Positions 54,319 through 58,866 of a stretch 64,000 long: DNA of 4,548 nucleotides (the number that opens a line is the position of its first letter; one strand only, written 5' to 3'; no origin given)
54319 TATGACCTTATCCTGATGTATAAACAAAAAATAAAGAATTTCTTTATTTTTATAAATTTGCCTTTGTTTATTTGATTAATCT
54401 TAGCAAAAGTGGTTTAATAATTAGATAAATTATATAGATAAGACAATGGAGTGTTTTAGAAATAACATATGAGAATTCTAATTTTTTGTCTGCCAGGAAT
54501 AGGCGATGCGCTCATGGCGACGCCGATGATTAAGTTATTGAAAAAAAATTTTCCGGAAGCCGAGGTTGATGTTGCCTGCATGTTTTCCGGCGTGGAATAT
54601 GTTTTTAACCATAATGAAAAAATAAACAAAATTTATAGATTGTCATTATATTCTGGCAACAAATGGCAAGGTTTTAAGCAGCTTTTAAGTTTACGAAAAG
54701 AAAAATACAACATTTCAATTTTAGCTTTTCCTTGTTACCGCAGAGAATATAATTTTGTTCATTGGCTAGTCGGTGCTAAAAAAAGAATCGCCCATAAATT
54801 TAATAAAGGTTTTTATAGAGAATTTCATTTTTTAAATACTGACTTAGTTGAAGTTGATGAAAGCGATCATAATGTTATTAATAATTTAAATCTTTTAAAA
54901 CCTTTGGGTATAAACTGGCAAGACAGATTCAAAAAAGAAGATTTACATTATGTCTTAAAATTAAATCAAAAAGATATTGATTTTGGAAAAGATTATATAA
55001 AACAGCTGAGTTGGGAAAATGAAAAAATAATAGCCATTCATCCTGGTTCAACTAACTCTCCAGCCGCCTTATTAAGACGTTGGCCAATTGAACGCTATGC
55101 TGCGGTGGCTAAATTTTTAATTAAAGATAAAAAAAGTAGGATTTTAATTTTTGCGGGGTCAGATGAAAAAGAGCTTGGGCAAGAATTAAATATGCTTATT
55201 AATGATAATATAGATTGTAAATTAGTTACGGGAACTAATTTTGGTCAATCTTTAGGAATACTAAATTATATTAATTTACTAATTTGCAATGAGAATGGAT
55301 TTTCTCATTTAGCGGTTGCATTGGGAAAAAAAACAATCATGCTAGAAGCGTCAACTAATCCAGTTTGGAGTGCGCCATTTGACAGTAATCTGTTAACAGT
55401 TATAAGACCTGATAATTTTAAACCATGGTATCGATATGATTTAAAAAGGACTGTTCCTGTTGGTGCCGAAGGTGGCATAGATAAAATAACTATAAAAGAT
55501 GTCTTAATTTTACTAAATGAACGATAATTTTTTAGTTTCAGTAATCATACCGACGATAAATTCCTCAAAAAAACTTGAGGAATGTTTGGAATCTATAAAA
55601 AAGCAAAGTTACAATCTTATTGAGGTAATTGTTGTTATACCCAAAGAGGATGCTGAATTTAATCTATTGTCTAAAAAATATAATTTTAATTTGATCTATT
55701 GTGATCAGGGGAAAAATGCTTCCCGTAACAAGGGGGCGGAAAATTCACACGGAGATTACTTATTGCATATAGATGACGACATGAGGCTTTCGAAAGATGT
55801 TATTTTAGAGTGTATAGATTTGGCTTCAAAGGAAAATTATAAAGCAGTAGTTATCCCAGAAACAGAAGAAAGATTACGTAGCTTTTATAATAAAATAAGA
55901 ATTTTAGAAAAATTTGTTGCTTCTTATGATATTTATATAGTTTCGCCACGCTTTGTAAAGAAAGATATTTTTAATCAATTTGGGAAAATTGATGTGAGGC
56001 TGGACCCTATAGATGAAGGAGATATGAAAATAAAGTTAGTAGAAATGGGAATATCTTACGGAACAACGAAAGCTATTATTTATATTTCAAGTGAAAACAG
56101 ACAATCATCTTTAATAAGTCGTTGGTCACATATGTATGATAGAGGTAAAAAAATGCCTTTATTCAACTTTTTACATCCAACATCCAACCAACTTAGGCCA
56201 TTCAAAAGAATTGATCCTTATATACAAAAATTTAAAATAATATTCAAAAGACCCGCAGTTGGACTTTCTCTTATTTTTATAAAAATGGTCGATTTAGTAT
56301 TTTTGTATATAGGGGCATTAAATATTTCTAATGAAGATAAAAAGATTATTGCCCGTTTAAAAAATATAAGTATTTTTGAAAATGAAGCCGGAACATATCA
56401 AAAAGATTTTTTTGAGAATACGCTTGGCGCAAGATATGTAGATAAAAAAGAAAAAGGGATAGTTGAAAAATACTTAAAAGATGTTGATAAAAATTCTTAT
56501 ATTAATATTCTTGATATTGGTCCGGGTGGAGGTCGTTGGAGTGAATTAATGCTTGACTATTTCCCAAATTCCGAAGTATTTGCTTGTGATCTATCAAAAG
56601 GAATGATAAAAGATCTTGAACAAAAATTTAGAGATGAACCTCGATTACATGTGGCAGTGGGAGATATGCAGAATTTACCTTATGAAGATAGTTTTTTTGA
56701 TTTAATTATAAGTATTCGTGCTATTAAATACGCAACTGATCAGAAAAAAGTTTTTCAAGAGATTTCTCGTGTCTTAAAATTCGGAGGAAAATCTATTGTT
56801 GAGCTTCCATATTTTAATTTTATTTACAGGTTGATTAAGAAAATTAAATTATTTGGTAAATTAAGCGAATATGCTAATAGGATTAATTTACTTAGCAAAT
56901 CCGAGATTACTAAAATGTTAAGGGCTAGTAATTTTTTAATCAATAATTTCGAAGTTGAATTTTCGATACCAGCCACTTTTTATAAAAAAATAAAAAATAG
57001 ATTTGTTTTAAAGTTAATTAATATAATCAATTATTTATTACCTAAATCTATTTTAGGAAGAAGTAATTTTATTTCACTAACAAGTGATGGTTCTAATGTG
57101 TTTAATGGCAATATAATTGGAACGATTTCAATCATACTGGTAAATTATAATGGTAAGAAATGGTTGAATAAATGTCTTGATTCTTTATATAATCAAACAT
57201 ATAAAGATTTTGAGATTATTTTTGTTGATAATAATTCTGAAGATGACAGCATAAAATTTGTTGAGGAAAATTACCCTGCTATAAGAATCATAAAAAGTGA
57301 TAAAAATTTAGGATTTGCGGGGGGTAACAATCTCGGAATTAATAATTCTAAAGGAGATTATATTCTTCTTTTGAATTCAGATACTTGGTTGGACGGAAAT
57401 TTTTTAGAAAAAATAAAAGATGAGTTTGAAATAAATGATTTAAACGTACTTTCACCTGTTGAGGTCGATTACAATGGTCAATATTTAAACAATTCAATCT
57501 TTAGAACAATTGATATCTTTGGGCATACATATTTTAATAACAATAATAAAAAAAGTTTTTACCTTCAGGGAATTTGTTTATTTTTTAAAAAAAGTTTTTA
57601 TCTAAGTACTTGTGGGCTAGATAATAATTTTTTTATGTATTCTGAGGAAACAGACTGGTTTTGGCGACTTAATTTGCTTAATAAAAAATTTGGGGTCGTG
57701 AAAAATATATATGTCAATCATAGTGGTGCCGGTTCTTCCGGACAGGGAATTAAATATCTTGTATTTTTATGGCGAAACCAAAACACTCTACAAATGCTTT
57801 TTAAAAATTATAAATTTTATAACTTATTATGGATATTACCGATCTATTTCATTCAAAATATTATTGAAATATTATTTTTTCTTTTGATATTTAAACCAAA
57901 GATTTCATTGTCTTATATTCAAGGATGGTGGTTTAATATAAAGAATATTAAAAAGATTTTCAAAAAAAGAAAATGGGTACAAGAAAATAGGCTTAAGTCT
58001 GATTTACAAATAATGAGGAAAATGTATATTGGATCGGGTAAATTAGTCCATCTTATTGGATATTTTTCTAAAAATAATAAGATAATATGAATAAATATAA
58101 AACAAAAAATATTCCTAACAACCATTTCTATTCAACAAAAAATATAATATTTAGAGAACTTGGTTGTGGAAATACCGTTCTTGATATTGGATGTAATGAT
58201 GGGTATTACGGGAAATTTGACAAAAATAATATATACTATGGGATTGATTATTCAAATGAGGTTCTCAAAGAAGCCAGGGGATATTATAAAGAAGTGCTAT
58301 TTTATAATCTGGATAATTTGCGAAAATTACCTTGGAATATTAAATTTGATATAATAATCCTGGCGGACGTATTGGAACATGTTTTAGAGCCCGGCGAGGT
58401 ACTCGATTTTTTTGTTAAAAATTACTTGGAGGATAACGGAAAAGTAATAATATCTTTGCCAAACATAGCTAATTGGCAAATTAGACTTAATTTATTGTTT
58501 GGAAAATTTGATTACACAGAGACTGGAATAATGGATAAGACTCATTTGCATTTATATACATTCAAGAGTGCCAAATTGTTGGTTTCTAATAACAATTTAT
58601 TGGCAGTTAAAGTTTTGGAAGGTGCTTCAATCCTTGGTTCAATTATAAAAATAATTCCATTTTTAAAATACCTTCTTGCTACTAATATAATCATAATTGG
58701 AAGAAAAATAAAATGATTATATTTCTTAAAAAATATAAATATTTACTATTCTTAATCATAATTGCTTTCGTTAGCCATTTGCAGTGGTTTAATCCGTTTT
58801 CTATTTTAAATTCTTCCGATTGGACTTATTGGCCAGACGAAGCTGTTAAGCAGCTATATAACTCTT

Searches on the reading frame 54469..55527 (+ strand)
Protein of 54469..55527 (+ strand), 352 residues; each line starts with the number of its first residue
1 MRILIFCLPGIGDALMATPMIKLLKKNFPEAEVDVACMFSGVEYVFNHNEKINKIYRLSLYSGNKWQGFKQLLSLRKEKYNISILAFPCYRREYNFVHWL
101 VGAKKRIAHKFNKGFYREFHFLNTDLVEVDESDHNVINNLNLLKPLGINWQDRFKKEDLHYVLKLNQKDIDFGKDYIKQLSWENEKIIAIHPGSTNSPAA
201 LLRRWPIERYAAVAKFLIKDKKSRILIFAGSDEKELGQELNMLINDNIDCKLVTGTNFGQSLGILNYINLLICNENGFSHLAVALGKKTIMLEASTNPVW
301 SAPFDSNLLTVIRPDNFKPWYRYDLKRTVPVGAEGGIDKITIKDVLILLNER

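Call 41: search_protein_families(library=pfam, proteins=[window:54469-55527:+])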
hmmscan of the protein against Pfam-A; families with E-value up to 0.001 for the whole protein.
window:54469-55527:+ (352 aa): 1 family
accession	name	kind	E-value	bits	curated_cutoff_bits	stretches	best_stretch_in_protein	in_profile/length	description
PF01075.23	Glyco_transf_9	-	9e-17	61.6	22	1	108-310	33-226/247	Glycosyltransferase family 9 (heptosyltransferase)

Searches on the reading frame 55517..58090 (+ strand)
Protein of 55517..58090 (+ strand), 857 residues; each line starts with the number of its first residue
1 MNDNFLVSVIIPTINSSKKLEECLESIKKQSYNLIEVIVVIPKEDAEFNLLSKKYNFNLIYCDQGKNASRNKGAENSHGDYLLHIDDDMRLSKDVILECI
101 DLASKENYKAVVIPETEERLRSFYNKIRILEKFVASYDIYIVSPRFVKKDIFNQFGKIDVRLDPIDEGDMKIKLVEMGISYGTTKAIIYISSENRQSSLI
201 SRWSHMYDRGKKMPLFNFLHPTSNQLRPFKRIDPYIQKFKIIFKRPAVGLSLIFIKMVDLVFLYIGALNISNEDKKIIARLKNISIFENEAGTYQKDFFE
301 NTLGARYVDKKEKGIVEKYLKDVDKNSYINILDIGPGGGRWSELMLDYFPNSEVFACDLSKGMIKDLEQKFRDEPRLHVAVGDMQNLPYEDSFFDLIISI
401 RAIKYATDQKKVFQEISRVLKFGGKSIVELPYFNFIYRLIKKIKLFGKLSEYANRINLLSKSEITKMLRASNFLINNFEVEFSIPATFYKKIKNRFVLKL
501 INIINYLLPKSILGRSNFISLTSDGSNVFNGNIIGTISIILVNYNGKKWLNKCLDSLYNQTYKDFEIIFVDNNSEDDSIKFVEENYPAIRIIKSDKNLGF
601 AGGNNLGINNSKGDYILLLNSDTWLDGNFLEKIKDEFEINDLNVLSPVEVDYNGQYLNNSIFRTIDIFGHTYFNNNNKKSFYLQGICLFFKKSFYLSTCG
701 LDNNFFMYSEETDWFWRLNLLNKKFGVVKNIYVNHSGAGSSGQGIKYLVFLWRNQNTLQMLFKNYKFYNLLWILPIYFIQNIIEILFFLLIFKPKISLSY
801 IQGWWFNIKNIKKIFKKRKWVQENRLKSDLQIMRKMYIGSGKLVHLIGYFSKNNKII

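Call 41: search_protein_families(library=pfam, proteins=[window:55517-58090:+])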
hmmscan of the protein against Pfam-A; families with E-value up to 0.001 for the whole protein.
window:55517-58090:+ (857 aa): 13 families
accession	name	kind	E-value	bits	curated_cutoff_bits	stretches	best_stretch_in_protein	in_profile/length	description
PF00535.33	Glycos_transf_2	-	6.1e-47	160.1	23.3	2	538-694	1-164/168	Glycosyl transferase family 2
PF08241.18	Methyltransf_11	-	1.1e-20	74.5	21.2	1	332-427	1-94/95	Methyltransferase domain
PF13649.12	Methyltransf_25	-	2.4e-20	73.5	27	1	331-424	1-97/97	Methyltransferase domain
PF13847.12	Methyltransf_31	-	1.4e-15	57.6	27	1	328-469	4-142/145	Methyltransferase domain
PF13641.12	Glyco_tranf_2_3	-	2e-14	54.6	27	2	537-643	3-117/230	Glycosyltransferase like family 2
PF08242.18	Methyltransf_12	-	3.2e-13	50.7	30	1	332-425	1-97/98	Methyltransferase domain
PF10111.15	Glyco_tranf_2_2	-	1e-11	45.3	27.3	2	8-107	1-110/276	Glycosyltransferase like family 2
PF01209.24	Ubie_methyltran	-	7.5e-10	39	20.1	1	328-427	48-150/233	ubiE/COQ5 methyltransferase family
PF13489.12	Methyltransf_23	-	4.6e-09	36.7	27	1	325-473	20-159/164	Methyltransferase domain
PF13632.12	Glyco_trans_2_3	-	1.9e-08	34.8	27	1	615-791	1-189/198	Glycosyl transferase family group 2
PF00891.24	Methyltransf_2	-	0.00017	21.4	22.3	1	309-428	44-164/210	O-methyltransferase domain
PF05148.21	Methyltransf_8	-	0.00072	19.9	27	0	378-428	107-156/219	Hypothetical methyltransferase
PF01728.25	FtsJ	-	0.00083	19.8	24.1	0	328-391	24-82/181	FtsJ-like methyltransferase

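Call 44: find_encoding_contigs(protein=window:55517-58090:+, flank=10000, max_places=6)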
Protein window:55517-58090:+ (857 aa): 2 contigs read that carry it; 1 place shown.
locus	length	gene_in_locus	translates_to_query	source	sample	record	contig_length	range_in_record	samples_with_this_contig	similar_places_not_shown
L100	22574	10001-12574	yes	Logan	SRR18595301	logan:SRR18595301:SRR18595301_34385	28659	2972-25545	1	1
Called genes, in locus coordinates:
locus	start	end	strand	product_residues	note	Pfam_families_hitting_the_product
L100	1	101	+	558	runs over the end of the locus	-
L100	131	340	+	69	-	-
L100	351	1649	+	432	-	-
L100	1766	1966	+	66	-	-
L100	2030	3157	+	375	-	PF02353:CMAS, PF13489:Methyltransf_23, PF08241:Methyltransf_11, PF08242:Methyltransf_12, PF13649:Methyltransf_25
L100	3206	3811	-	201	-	-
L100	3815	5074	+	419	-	PF00890:FAD_binding_2, PF01134:GIDA, PF01494:FAD_binding_3 (weak), PF03486:HI0933_like, PF07992:Pyr_redox_2 (weak), PF12831:FAD_oxidored, PF13450:NAD_binding_8 (weak), PF22780:HI0933_like_1st, +3 more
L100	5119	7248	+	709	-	PF28492:Beta_helix_4, PF05048:NosD, PF13229:Beta_helix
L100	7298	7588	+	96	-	-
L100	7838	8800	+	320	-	PF00535:Glycos_transf_2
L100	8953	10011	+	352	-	PF01075:Glyco_transf_9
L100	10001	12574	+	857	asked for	PF00535:Glycos_transf_2, PF01209:Ubie_methyltran, PF13489:Methyltransf_23, PF08241:Methyltransf_11, PF08242:Methyltransf_12, PF13649:Methyltransf_25, PF13847:Methyltransf_31, PF13641:Glyco_tranf_2_3, +4 more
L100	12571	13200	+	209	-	PF13489:Methyltransf_23, PF07021:MetW, PF13847:Methyltransf_31, PF08241:Methyltransf_11 (weak), PF08242:Methyltransf_12, PF13649:Methyltransf_25 (faint)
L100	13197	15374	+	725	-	-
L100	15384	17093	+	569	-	-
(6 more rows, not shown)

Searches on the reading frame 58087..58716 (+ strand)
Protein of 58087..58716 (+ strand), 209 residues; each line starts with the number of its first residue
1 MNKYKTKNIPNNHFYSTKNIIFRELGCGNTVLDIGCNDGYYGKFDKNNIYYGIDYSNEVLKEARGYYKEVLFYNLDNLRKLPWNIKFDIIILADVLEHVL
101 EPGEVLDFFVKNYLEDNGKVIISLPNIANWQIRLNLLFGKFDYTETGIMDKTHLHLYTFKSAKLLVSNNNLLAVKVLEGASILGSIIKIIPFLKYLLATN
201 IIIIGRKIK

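Call 41: search_protein_families(library=pfam, proteins=[window:58087-58716:+])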
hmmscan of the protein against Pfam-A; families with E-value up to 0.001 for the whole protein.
window:58087-58716:+ (209 aa): 6 families
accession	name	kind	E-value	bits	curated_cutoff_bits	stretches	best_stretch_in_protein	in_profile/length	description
PF07021.18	MetW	-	3.9e-11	43.4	21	1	20-168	6-157/193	Methionine biosynthesis protein MetW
PF13847.12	Methyltransf_31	-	2.5e-10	40.7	27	1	28-131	4-118/145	Methyltransferase domain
PF08242.18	Methyltransf_12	-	1.2e-09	39.2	30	1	32-119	1-97/98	Methyltransferase domain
PF13489.12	Methyltransf_23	-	2e-09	37.9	27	1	28-171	23-159/164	Methyltransferase domain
PF08241.18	Methyltransf_11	-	3.7e-07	31.1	21.2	1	32-121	1-94/95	Methyltransferase domain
PF13649.12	Methyltransf_25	-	1.7e-05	25.9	27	1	31-102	1-79/97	Methyltransferase domain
